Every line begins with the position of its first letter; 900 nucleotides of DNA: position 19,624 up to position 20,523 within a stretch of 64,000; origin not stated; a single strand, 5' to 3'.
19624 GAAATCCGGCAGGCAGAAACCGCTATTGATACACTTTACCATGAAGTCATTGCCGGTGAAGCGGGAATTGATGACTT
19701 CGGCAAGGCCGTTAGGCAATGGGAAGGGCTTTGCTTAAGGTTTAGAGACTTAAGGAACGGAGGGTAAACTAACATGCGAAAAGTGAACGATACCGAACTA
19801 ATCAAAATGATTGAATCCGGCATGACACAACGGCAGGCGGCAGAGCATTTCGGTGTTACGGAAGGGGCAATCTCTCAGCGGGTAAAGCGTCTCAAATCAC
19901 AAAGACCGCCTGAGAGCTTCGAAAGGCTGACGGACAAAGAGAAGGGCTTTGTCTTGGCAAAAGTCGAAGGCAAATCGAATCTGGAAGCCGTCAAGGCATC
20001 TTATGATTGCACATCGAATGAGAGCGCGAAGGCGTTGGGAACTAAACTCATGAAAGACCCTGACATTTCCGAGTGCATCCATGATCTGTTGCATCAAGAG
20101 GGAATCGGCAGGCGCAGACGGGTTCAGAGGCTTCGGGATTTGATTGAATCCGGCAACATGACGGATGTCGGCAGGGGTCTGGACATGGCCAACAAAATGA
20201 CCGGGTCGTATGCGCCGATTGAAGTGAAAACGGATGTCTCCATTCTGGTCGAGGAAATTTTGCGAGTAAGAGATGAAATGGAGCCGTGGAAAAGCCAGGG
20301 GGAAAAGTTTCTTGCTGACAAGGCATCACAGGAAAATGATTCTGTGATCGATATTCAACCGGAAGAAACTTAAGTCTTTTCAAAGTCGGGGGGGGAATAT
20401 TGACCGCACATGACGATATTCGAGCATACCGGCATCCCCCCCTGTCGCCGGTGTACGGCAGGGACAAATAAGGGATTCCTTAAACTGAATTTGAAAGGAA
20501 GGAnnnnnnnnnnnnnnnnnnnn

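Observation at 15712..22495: Island B: compact, intact, single-strand element with primase, DUF3987, terS-like, Xis, XRE and Int but no virion genes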

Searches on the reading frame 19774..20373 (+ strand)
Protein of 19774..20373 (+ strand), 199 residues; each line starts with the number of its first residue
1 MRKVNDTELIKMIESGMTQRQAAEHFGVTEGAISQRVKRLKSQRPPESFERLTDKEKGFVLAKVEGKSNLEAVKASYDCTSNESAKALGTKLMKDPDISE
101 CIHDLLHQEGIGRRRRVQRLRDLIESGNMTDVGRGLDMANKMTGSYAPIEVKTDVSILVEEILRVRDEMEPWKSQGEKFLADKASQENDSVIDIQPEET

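Call 4: search_protein_families(library=pfam, max_evalue=0.1, proteins=[window:19774-20373:+])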
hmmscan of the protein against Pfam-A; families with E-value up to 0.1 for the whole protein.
window:19774-20373:+ (199 aa): 15 families
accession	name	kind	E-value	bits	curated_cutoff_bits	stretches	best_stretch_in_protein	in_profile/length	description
PF13518.12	HTH_28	-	7.7e-05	23.1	25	1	9-44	5-40/52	Helix-turn-helix domain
PF13412.12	HTH_24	-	9.4e-05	22.4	21.9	1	14-42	15-43/48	Winged helix-turn-helix DNA-binding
PF04545.22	Sigma70_r4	-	0.00044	20.1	24.1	1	15-39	19-43/50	Sigma-70, region 4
PF05225.22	HTH_psq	-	0.00051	20.2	20.4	1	10-41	9-40/45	helix-turn-helix, Psq domain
PF08281.18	Sigma70_r4_2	-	0.00087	19.3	25.7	1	15-41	25-51/54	Sigma-70, region 4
PF12802.13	MarR_2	-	0.00095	19.7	27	1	16-43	20-47/61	MarR family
PF13384.12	HTH_23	-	0.0011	19.2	24.6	1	10-41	11-42/50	Homeodomain-like domain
PF00126.33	HTH_1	-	0.0047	17.3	26.6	1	20-43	17-40/60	Bacterial regulatory helix-turn-helix protein, lysR family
PF03592.21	Terminase_2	-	0.0098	17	26.1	1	52-109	1-56/141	Terminase small subunit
PF16509.11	KORA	-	0.017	15.8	26.7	1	16-41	30-55/84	TrfB plasmid transcriptional repressor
PF01381.28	HTH_3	-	0.034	14.6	23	1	13-36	6-29/55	Helix-turn-helix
PF01371.25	Trp_repressor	-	0.043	14.3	27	0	9-45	41-78/88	Trp repressor protein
PF13404.12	HTH_AsnC-type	-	0.066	13.5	27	1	18-41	19-42/42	AsnC-type helix-turn-helix domain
PF10543.14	ORF6N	-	0.068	13.9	27.8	0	17-58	12-53/86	ORF6N domain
PF02796.21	HTH_7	-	0.081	13.5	23.8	0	3-29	5-34/45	Helix-turn-helix domain of resolvase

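Call 5: search_protein_families(library=phrogs, max_evalue=0.01, proteins=[window:19774-20373:+])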
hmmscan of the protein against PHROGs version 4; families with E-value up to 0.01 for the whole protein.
window:19774-20373:+ (199 aa): 20 families
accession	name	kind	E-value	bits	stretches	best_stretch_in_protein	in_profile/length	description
phrog_641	-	head and packaging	2.8e-08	35.4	1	52-109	3-58/162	terminase small subunit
phrog_51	-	head and packaging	8.5e-08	33.2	1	37-109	74-145/261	terminase small subunit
phrog_7061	-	DNA, RNA and nucleotide metabolism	3.4e-05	25.3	1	11-40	39-68/70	HTH DNA binding protein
phrog_323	-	transcription regulation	6.1e-05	23.7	1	7-62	103-159/319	transcriptional regulator, D5-like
phrog_20467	-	DNA, RNA and nucleotide metabolism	0.00014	22.7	1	8-42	70-104/112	HNH endonuclease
phrog_3803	-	lysis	0.00025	21.4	1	6-188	5-187/530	RIIB lysis inhibitor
phrog_17390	-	unknown function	0.0003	21.6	1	51-103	2-52/69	-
phrog_2606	-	head and packaging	0.00048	20.6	1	48-107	85-143/310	terminase small subunit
phrog_57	-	head and packaging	0.0017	19.2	1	13-39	9-35/199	terminase small subunit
phrog_2339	-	DNA, RNA and nucleotide metabolism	0.0026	18.7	1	9-35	30-57/98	HTH DNA binding protein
phrog_4779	-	transcription regulation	0.0027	19.2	1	14-40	13-39/98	transcriptional regulator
phrog_7545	-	DNA, RNA and nucleotide metabolism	0.0032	18.7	1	13-63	15-72/160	HNH endonuclease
phrog_4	-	transcription regulation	0.0044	17.1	1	8-43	139-171/400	transcriptional repressor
phrog_35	-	transcription regulation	0.0047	18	0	3-49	72-116/181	transcriptional repressor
phrog_7241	-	transcription regulation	0.0047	18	0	11-40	69-98/122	transcriptional regulator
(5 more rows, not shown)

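Call 12: search_protein_families(library=ncbifam, max_evalue=0.01, proteins=[window:19774-20373:+])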
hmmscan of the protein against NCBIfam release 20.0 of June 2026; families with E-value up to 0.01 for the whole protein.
window:19774-20373:+ (199 aa): 5 families
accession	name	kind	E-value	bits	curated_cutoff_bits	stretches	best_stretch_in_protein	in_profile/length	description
TIGR02937.1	sigma70-ECF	superfamily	0.00015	21.4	42.9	1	8-42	124-159/165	sigma-70 family RNA polymerase sigma factor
NF009888.0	PRK13348.1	subfamily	0.0025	16.8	297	1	19-43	20-44/302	HTH-type transcriptional regulator ArgP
TIGR03418.1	chol_sulf_TF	equivalog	0.006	15.6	324.8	0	21-81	20-76/291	choline sulfate utilization transcriptional regulator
NF002964.0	PRK03635.1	subfamily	0.0067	15.5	197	1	20-42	21-43/297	ArgP/LysG family DNA-binding transcriptional regulator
TIGR03298.1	argP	subfamily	0.0088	15.2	273.55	0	20-42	19-41/292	ArgP/LysG family DNA-binding transcriptional regulator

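Call 13: find_homologous_proteins(query=window:19774-20373:+)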
Query window:19774-20373:+ (199 aa): 37 proteins with E <= 0.001 among 165 candidates.
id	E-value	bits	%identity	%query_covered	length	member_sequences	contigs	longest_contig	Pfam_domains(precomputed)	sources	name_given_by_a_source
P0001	2.5e-123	427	100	100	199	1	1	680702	-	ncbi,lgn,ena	-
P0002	7.7e-61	223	62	84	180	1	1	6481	-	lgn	-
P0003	1.1e-55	206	60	86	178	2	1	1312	-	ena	-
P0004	6.9e-55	204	55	88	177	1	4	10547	-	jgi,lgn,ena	-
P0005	2.0e-52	196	58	83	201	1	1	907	-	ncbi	-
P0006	1.3e-51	193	60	73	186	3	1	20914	-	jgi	-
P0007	9.1e-51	190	58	77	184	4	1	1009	-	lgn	-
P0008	1.5e-49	186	55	85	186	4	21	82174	PF08281.19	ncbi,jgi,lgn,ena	jgi:DNA-binding MarR family transcriptional regulator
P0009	2.4e-49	186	61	74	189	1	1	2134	-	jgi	jgi:phage terminase small subunit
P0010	8.9e-48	181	57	73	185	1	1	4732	-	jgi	jgi:predicted transcriptional regulator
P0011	1.1e-47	180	52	89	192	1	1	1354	PF13518.13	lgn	-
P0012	1.4e-47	180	54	83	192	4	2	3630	-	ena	-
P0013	2.0e-47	179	59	74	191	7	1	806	-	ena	-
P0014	3.5e-47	179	59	75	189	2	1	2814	PF13412.13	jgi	-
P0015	8.8e-47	177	55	80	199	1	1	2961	PF13412.13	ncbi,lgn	-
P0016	1.1e-46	177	50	85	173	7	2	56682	-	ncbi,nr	ncbi:MAG: hypothetical protein KBA28_03795 [Syntrophaceae bacterium]|nr:hypothetical protein [Syntro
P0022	6.9e-44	168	54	79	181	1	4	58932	-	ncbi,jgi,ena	-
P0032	7.9e-42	161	54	74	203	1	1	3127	PF03592.22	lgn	-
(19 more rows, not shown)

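Call 14: find_encoding_contigs(protein=P0008, flank=10000, max_places=4)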
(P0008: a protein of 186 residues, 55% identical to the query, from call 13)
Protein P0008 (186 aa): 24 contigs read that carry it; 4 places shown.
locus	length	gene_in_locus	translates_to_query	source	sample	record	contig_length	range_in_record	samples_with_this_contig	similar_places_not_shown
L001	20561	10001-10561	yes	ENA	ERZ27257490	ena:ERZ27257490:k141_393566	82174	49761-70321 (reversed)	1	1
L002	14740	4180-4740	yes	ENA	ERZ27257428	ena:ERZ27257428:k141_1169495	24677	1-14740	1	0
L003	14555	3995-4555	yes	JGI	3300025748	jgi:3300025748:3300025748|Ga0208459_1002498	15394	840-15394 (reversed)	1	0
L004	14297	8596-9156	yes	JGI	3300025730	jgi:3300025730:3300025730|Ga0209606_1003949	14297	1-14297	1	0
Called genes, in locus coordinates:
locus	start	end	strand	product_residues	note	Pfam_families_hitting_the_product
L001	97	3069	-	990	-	PF02901:PFL-like, PF01228:Gly_radical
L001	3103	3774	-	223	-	PF00440:TetR_N, PF13305:TetR_C_33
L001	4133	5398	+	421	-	PF14659:Phage_int_SAM_3 (weak), PF00589:Phage_integrase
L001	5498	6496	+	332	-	-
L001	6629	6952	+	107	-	-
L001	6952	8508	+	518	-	PF08706:D5_N, PF19263:DUF5906, PF03288:Pox_D5 (weak)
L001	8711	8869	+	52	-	-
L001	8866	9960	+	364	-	PF01807:Zn_ribbon_DnaG, PF13155:Toprim_2 (faint)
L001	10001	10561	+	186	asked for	PF08281:Sigma70_r4_2 (faint)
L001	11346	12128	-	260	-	PF00226:DnaJ (weak)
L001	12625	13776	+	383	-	PF00037:Fer4 (weak), PF12837:Fer4_6 (weak), PF04422:FrhB_FdhB_N, PF04432:FrhB_FdhB_C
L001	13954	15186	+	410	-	PF01595:CNNM, PF00571:CBS (weak)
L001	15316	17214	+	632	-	PF01855:POR_N, PF02775:TPP_enzyme_C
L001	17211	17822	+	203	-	PF01558:POR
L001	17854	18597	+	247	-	PF21842:DUF6901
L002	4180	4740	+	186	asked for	PF08281:Sigma70_r4_2 (faint)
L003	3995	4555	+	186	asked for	PF08281:Sigma70_r4_2 (faint)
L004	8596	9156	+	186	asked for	PF08281:Sigma70_r4_2 (faint)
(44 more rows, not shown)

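Call 15: find_encoding_contigs(protein=P0016, flank=10000, max_places=2)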
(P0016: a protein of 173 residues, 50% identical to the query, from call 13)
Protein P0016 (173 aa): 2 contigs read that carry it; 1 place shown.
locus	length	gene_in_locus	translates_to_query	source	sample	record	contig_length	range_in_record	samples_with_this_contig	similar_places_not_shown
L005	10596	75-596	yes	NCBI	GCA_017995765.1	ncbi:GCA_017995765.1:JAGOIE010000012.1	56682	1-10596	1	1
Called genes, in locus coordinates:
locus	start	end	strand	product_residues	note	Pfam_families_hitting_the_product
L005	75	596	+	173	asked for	-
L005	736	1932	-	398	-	PF00595:PDZ (weak), PF13180:PDZ_2, PF17820:PDZ_6 (weak), PF03783:CsgG (faint), PF13036:LpoB (faint)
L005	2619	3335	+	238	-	PF03781:FGE-sulfatase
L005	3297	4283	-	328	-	-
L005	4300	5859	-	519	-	PF03062:MBOAT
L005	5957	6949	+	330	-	PF16747:Adhesin_E, PF24125:Cds6_C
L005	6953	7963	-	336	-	PF02322:Cyt_bd_oxida_II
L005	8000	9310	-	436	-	PF01654:Cyt_bd_oxida_I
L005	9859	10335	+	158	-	PF01797:Y1_Tnp (weak)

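Call 16: find_encoding_contigs(protein=P0022, flank=10000, max_places=2)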
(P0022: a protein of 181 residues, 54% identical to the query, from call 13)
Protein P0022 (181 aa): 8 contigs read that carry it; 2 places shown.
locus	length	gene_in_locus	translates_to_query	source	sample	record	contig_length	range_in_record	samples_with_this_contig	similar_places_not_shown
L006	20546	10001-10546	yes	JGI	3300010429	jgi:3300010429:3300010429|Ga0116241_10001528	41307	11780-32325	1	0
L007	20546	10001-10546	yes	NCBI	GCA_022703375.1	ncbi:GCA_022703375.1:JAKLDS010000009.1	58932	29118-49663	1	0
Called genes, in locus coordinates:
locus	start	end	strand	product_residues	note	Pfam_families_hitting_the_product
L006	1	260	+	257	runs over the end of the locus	PF01149:Fapy_DNA_glyco, PF06831:H2TH, PF06827:zf-FPG_IleRS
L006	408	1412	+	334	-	-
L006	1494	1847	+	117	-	PF07238:PilZ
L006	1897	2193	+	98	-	-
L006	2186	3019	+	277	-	PF08668:HDOD, PF01966:HD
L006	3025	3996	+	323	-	PF00990:GGDEF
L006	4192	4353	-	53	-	PF22180:RH3_dom (weak)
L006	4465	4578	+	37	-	-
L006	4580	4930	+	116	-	-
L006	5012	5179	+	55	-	-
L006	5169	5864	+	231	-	PF13590:DUF4136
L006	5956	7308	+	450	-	-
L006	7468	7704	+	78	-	PF18903:DUF5659 (weak)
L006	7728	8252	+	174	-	PF01807:Zn_ribbon_DnaG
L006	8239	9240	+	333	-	PF13481:AAA_25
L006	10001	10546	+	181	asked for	-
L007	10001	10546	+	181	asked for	-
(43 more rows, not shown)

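Call 18: search_solved_structures(query=A2, max_evalue=10, show_alignments=3)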
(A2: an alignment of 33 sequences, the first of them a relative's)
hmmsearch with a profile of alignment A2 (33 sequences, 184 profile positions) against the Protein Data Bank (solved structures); distinct sequences matched with E-value up to 10: 33.
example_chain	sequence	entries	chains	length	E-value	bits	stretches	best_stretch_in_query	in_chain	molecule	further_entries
8vd6_A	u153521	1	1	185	4.3e-08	36.3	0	5-37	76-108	CAP REPEAT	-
4u7b_A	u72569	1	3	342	0.0022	20.9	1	2-43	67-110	Mariner Mos1 transposase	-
3hos_A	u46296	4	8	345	0.0022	20.9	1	2-43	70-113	Transposable element mariner, complete cds | Mariner Mos1 transposase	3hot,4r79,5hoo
5yhy_A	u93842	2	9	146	0.0084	19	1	8-50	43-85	Zinc transport transcriptional regulator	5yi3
5yhx_A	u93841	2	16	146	0.0085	19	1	8-50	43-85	Zinc transport transcriptional regulator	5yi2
5yi0_B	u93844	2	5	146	0.0092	18.9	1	9-50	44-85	Zinc transport transcriptional regulator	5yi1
1i1g_A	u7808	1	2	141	0.0095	18.9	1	6-64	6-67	TRANSCRIPTIONAL REGULATOR LRPA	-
5yhz_A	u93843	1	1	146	0.012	18.6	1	12-50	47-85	Zinc transport transcriptional regulator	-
6fi9_A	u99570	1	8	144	0.013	18.4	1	10-50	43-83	Transcriptional regulator ZitR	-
3tgn_A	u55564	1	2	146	0.03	17.2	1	7-44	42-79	Adc operon repressor AdcR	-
3bvo_A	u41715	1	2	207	0.036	17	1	21-59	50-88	Co-chaperone protein HscB, mitochondrial precursor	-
5jlu_A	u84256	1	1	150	0.22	14.4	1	8-45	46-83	Adhesin competence repressor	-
5jls_A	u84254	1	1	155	0.22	14.4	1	8-45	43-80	Adhesin competence repressor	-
2n5g_A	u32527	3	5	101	0.24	14.3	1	12-65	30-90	TrfB transcriptional repressor protein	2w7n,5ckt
5ckt_A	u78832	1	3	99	0.25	14.2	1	12-65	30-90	TrfB transcriptional repressor protein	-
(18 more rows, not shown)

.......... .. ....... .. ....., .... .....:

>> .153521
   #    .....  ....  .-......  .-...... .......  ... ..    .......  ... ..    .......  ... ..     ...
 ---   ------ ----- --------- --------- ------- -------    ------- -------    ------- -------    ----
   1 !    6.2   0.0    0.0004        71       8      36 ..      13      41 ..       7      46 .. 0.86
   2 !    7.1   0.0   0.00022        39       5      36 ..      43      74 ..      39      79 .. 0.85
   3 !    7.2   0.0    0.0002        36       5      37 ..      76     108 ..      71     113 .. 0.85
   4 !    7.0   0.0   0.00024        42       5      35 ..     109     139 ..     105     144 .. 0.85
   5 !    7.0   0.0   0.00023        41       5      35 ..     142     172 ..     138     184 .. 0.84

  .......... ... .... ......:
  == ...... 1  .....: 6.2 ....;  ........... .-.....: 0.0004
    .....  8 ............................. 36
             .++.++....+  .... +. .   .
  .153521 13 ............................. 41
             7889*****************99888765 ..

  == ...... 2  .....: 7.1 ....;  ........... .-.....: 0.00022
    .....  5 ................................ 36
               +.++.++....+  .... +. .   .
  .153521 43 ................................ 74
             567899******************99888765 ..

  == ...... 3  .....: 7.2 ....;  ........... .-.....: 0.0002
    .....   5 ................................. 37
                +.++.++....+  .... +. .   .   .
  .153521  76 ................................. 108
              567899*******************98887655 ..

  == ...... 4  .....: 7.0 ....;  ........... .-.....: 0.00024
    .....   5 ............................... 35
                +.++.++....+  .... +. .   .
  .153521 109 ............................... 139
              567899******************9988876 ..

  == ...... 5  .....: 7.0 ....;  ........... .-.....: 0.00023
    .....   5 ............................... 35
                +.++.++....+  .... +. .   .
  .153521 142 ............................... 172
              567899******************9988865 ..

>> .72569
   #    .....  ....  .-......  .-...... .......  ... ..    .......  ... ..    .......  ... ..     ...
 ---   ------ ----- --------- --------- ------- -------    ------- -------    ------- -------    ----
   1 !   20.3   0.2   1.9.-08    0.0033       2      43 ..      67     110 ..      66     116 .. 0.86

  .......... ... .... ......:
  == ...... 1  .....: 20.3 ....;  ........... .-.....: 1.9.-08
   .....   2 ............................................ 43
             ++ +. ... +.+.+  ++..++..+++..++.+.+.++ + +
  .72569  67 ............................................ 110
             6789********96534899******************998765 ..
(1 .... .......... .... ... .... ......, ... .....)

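Call 19: search_protein_families(library=pfam, alignment_id=A2, max_evalue=0.01)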
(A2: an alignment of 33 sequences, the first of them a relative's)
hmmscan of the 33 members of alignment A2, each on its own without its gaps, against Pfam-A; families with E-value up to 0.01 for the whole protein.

A. member 1, P0001 (199 aa): 9 families
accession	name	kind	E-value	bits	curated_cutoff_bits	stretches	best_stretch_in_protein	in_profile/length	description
PF13518.12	HTH_28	-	7.7e-05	23.1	25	1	9-44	5-40/52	Helix-turn-helix domain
PF13412.12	HTH_24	-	9.4e-05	22.4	21.9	1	14-42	15-43/48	Winged helix-turn-helix DNA-binding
PF04545.22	Sigma70_r4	-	0.00044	20.1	24.1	1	15-39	19-43/50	Sigma-70, region 4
PF05225.22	HTH_psq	-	0.00051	20.2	20.4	1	10-41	9-40/45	helix-turn-helix, Psq domain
PF08281.18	Sigma70_r4_2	-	0.00087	19.3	25.7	1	15-41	25-51/54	Sigma-70, region 4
PF12802.13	MarR_2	-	0.00095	19.7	27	1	16-43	20-47/61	MarR family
PF13384.12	HTH_23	-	0.0011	19.2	24.6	1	10-41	11-42/50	Homeodomain-like domain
PF00126.33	HTH_1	-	0.0047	17.3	26.6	0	20-43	17-40/60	Bacterial regulatory helix-turn-helix protein, lysR family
PF03592.21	Terminase_2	-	0.0098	17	26.1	0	52-109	1-56/141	Terminase small subunit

B. families by the number of members that match (of 33 scanned): 30 families (the first 25 are shown)
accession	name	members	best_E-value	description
PF13412.12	HTH_24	21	2.8e-09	Winged helix-turn-helix DNA-binding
PF08281.18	Sigma70_r4_2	21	3.1e-06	Sigma-70, region 4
PF13518.12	HTH_28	20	5.7e-06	Helix-turn-helix domain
PF03592.21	Terminase_2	17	9.4e-06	Terminase small subunit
PF08279.18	HTH_11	15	1.4e-05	HTH domain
PF12802.13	MarR_2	13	2.9e-06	MarR family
PF13384.12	HTH_23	11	9e-06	Homeodomain-like domain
PF13404.12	HTH_AsnC-type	9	6.1e-06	AsnC-type helix-turn-helix domain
PF01047.28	MarR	8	0.0013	MarR family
PF01381.28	HTH_3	6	4.4e-05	Helix-turn-helix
PF13545.12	HTH_Crp_2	6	0.00095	Crp-like helix-turn-helix domain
PF01371.25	Trp_repressor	5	0.00026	Trp repressor protein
PF01325.25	Fe_dep_repress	5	0.005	Iron dependent repressor, N-terminal DNA binding domain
PF00126.33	HTH_1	4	0.00035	Bacterial regulatory helix-turn-helix protein, lysR family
PF04545.22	Sigma70_r4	4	0.00044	Sigma-70, region 4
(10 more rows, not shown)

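Call 22: find_related_loci(query=A2, collection=viral_contigs, flank=10000)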
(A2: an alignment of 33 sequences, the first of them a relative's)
Query A2 (199 aa) in viral_contigs; peptide patterns used: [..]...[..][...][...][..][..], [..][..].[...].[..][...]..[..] (x = any residue, [..] = any of these).
114 stretches matched a pattern, but none encodes a relative of the query by tblastn (E <= 1e-3).

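Call 25: find_encoding_contigs(protein=P0002, flank=10000, max_places=3)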
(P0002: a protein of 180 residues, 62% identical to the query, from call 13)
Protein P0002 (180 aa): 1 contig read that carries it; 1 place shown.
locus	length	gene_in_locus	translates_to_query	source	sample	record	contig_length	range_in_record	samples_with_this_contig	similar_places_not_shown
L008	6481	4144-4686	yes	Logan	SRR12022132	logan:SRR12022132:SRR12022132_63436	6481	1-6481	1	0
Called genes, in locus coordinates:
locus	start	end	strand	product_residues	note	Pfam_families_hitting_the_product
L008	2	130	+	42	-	?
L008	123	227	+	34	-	-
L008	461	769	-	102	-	PF13240:Zn_Ribbon_1 (weak)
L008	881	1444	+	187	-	PF08281:Sigma70_r4_2 (weak), PF13384:HTH_23 (weak), PF13936:HTH_38 (weak), PF09339:HTH_IclR (faint)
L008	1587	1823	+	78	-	PF18903:DUF5659 (weak)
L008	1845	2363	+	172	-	PF01807:Zn_ribbon_DnaG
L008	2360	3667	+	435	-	-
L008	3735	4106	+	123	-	-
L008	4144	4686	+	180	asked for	-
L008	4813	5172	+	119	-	PF12728:HTH_17 (weak)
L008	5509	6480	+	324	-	?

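Call 26: find_encoding_contigs(protein=P0004, flank=10000, max_places=4)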
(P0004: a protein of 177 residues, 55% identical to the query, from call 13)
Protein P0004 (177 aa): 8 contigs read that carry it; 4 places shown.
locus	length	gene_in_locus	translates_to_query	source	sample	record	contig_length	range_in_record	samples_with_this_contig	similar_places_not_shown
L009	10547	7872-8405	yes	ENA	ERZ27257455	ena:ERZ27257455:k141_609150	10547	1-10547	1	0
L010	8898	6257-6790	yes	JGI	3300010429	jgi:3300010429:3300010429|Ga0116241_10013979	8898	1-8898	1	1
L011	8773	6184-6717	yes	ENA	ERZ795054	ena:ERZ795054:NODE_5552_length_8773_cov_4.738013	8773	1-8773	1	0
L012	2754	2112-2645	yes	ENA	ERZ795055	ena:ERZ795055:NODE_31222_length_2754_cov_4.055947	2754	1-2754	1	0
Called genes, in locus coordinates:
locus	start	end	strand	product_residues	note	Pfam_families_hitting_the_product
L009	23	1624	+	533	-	PF13191:AAA_16, PF09848:SLFN-g3_helicase (weak), PF13401:AAA_22, PF05036:SPOR (weak)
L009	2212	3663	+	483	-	-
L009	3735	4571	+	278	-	-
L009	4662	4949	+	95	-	-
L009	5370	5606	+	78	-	-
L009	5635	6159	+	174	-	PF01807:Zn_ribbon_DnaG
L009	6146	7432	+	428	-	PF13148:DUF3987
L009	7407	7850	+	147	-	-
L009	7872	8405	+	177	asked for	-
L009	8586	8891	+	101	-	PF12728:HTH_17 (weak)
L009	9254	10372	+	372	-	PF14659:Phage_int_SAM_3, PF22022:Phage_int_M (faint), PF00589:Phage_integrase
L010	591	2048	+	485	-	-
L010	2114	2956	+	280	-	-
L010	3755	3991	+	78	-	-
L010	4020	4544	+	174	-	PF01807:Zn_ribbon_DnaG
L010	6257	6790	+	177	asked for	-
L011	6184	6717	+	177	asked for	-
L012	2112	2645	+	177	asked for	-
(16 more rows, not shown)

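Call 27: predict_structure(alignment_id=A2)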
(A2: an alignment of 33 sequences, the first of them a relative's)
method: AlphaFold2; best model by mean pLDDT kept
length: 199 residues; sequences in the alignment: 33
mean_pLDDT: 86.3   pTM: 0.53
mean pLDDT of the five models: 86.3, 86.2, 81.6, 81.4, 81.1
residues with pLDDT >= 90: 106; 70-90: 66; 50-70: 27; < 50: 0
segments of 3 or more residues with pLDDT < 50: none
pLDDT, mean of each block of 10 residues (from residue 1): 89 96 97 93 91 97 94 97 97 97 85 65 75 75 70 76 91 90 81 69
secondary structure, 60 per line:
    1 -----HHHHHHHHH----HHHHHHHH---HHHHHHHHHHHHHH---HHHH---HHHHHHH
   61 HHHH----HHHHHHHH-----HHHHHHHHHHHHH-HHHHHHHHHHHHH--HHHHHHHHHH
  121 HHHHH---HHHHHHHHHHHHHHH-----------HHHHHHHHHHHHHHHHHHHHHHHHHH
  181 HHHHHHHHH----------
elements in order: H6-14 H19-26 H30-43 H47-50 H54-64 H69-76 H82-94 H96-108 H111-125 H129-143 H155-189
